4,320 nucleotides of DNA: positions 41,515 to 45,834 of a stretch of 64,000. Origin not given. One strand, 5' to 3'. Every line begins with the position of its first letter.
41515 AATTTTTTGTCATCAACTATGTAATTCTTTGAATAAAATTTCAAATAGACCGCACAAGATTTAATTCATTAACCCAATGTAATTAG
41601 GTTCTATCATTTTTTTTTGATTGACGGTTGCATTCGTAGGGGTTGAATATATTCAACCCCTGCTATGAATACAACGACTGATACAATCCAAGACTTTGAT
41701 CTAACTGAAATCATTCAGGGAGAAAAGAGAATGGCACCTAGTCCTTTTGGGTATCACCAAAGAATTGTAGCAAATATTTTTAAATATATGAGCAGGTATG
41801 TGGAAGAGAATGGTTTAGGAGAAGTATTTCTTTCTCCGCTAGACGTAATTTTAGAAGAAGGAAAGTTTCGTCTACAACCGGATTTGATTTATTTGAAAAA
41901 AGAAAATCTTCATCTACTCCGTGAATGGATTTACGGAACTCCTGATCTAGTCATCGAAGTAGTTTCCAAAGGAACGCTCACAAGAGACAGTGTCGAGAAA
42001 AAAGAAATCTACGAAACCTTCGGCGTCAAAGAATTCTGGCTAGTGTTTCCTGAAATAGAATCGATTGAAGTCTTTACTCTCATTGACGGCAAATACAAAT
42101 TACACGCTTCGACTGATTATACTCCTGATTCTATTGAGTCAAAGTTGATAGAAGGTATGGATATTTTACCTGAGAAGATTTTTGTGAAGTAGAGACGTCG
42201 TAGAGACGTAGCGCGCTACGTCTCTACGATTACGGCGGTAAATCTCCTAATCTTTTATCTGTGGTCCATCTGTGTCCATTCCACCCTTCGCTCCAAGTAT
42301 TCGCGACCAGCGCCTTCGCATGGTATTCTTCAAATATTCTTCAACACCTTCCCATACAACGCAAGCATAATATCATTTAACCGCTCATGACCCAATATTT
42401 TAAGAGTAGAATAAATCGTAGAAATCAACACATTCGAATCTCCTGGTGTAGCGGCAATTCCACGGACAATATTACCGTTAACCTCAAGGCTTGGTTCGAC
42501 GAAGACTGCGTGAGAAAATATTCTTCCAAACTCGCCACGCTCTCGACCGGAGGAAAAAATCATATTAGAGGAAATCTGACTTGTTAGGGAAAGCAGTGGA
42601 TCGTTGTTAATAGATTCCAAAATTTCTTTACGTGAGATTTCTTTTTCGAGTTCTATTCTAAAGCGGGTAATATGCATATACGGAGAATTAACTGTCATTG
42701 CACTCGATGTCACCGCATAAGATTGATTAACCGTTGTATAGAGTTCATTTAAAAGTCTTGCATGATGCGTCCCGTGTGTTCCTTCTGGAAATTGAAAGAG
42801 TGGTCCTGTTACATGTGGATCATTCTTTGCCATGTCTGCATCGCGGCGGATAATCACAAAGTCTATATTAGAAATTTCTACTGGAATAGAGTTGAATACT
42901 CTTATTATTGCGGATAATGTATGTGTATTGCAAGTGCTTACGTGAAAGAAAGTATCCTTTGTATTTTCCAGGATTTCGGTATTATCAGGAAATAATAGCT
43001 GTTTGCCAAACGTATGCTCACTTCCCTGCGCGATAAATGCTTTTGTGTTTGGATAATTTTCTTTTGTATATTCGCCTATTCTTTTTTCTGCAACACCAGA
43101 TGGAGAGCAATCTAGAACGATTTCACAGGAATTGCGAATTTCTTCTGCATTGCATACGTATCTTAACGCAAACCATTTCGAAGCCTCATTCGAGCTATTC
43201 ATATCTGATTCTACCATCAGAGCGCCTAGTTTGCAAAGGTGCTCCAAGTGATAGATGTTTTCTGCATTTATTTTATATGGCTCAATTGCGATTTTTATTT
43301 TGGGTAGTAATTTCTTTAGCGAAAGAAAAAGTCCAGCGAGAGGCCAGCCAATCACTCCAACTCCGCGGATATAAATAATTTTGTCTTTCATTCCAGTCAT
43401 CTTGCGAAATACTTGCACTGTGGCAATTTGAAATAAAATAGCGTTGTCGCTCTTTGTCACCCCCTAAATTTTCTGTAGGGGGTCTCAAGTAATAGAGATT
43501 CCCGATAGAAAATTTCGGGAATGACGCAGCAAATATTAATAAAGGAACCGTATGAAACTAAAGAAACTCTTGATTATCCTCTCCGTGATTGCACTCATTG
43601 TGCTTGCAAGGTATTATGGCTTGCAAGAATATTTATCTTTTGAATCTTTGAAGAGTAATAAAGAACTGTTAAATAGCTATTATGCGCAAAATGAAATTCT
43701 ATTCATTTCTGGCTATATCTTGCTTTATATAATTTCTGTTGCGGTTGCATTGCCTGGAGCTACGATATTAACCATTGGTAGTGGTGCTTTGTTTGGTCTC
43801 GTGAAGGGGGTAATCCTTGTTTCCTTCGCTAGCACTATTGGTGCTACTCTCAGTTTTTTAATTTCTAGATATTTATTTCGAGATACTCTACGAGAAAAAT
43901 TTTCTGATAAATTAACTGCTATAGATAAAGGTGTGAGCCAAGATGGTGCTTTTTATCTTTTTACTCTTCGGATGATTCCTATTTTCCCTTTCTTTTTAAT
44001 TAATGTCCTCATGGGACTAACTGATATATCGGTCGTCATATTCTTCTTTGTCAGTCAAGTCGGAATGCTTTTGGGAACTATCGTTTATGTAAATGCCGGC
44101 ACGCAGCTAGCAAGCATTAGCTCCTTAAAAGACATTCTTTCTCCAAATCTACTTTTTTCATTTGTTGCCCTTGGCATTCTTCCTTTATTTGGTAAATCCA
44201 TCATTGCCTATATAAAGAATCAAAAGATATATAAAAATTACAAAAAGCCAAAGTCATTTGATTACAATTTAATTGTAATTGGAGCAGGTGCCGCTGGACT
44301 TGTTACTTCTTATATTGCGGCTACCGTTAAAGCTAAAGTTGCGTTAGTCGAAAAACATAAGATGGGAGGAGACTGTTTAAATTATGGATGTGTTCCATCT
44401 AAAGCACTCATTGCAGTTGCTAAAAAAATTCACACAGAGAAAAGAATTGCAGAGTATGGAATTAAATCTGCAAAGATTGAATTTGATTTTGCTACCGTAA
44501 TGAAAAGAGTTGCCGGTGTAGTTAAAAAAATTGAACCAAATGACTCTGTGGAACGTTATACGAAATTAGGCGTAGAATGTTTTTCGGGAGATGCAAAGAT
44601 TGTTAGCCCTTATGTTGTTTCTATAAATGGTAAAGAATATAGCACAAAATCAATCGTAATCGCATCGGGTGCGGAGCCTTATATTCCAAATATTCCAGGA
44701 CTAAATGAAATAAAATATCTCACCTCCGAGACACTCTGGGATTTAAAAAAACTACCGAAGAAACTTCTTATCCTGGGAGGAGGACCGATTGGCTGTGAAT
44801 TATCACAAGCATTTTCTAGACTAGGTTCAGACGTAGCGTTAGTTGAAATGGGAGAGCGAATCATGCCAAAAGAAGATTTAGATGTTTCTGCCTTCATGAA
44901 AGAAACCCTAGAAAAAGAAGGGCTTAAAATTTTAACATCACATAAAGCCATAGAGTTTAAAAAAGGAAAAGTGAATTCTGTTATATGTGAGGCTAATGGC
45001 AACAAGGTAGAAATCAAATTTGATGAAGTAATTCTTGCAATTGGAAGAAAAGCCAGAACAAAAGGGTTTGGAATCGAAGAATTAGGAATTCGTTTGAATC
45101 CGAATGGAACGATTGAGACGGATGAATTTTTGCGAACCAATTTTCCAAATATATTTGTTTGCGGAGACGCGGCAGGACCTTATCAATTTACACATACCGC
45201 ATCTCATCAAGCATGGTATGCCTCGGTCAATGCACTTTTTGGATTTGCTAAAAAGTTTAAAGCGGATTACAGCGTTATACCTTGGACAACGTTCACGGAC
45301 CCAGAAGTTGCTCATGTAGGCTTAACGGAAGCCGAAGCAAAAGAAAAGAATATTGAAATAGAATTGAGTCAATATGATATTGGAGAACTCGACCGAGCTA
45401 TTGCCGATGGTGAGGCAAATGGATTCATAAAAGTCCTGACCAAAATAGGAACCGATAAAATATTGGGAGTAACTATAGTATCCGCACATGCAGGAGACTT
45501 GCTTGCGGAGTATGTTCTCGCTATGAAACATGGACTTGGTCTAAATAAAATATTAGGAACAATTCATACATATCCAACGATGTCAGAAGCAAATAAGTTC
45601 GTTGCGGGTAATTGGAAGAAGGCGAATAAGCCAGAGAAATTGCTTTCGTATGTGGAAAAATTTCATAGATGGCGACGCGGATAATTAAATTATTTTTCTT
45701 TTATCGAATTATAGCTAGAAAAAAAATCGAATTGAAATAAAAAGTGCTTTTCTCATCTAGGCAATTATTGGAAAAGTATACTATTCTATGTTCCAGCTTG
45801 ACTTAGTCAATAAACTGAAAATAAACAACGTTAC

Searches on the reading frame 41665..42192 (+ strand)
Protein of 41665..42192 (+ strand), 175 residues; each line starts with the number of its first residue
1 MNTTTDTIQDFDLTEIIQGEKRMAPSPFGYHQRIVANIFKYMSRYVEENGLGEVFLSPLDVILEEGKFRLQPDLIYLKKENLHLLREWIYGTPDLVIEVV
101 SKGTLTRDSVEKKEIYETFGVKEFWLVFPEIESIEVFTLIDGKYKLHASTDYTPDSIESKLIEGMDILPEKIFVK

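Call 35: search_protein_families(library=pfam, proteins=[window:41665-42192:+], max_evalue=0.00001)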
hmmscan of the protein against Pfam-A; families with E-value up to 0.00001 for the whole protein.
window:41665-42192:+ (175 aa): 1 family
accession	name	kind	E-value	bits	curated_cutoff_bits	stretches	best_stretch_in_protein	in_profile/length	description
PF05685.18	Uma2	-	1.6e-26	93.3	27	1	15-153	16-155/172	Putative restriction endonuclease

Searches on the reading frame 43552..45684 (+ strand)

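Call 35: search_protein_families(library=pfam, proteins=[window:43552-45684:+], max_evalue=0.00001)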
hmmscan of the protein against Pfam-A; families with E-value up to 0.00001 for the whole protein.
window:43552-45684:+ (710 aa): 9 families
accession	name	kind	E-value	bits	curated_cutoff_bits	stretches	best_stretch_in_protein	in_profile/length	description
PF07992.20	Pyr_redox_2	-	3.9e-65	220.6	26.1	1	238-554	1-291/291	Pyridine nucleotide-disulphide oxidoreductase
PF02852.28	Pyr_redox_dim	-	1.1e-29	103.2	25.3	1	576-680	1-105/110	Pyridine nucleotide-disulphide oxidoreductase, dimerisation domain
PF09335.16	VTT_dom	-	8.9e-24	84.8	33.9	1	70-184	3-122/123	VTT domain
PF00070.33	Pyr_redox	-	6.4e-20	71.9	22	1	404-478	1-78/82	Pyridine nucleotide-disulphide oxidoreductase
PF13738.12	Pyr_redox_3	-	5.7e-17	62.3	30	1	241-538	1-305/305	Pyridine nucleotide-disulphide oxidoreductase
PF03486.20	HI0933_like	-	6.2e-08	32.8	50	0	239-273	2-36/244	HI0933-like protein Rossmann domain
PF01134.28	GIDA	-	1.5e-06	28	22.1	0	240-374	2-150/391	Glucose inhibited division protein A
PF13450.12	NAD_binding_8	-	1.9e-06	28.5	21.9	0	242-277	1-37/68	NAD(P)-binding Rossmann-like domain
PF01266.30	DAO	-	5.3e-06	26.6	27.9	0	240-272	2-35/353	FAD dependent oxidoreductase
